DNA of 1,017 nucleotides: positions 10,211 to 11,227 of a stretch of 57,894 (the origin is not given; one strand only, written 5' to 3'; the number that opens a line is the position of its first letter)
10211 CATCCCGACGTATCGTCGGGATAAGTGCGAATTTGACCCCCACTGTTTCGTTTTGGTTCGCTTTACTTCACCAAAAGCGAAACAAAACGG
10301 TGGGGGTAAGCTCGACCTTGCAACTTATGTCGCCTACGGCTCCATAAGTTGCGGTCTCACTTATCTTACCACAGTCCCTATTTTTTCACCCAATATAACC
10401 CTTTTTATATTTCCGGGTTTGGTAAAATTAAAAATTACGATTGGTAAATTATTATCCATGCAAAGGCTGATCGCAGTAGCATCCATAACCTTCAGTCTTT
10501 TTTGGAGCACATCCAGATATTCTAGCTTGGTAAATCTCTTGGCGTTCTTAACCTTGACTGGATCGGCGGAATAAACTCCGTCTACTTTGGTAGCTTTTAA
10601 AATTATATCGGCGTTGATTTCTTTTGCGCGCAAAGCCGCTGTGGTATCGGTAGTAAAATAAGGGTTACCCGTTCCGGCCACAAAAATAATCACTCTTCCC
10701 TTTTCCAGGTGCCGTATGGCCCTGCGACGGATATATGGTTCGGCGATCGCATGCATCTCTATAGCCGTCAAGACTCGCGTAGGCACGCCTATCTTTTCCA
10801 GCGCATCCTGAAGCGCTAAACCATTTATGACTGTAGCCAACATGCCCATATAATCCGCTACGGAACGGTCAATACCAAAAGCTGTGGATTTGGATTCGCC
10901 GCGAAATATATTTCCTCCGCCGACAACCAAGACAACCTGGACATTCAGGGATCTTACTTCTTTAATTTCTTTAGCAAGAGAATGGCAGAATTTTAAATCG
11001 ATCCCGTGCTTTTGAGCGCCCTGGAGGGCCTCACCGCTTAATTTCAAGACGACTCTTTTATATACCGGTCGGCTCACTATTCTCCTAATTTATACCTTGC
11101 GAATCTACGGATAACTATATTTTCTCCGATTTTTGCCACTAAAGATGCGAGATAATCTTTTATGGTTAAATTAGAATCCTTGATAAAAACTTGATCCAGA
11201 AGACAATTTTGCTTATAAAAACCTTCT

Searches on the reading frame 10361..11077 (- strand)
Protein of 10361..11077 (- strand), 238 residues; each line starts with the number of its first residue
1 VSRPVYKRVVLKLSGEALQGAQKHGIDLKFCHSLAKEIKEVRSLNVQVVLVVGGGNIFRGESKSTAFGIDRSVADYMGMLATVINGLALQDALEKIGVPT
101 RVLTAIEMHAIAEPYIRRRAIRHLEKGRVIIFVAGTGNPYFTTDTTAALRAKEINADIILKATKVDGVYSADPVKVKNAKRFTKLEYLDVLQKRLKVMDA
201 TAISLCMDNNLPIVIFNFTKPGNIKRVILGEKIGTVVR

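Call 60: search_protein_families(library=pfam, proteins=[window:10361-11077:-], max_evalue=0.00001)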
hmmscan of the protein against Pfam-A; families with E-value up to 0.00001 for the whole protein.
window:10361-11077:- (238 aa): 1 family
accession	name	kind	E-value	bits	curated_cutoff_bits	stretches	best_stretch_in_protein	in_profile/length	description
PF00696.33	AA_kinase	-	2.6e-37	129.2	24.9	1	7-217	1-234/234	Amino acid kinase family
